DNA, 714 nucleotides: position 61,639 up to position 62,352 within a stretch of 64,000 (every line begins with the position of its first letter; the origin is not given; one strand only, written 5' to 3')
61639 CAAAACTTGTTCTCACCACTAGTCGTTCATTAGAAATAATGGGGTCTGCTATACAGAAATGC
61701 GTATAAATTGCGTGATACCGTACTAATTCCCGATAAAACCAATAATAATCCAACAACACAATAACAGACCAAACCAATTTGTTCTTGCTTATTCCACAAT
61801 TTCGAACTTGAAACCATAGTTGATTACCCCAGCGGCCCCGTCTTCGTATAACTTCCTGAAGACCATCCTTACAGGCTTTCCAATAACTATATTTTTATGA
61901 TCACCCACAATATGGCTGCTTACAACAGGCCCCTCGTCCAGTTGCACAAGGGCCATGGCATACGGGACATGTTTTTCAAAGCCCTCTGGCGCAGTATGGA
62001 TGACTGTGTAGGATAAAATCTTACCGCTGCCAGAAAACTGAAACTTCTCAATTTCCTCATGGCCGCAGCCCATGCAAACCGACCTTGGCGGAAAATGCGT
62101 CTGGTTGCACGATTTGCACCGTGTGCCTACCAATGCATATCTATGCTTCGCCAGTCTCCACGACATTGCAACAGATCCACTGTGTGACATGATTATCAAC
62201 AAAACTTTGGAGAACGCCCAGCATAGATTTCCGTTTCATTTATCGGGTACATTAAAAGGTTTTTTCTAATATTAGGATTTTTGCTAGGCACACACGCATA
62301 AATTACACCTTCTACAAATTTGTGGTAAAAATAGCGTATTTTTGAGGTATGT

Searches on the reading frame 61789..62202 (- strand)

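Call 50: search_protein_families(library=pfam, proteins=[window:61789-62202:-], max_evalue=0.01)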
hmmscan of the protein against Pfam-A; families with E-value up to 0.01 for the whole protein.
window:61789-62202:- (137 aa): 2 families
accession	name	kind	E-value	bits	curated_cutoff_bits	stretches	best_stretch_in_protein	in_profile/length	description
PF01796.24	OB_ChsH2_C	-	1.2e-20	73.6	27.1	1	56-116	4-65/65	ChsH2, C-terminal OB-fold domain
PF12172.15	zf-ChsH2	-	2.6e-10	40.3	23.2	1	21-50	6-35/37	ChsH2, rubredoxin-like zinc ribbon domain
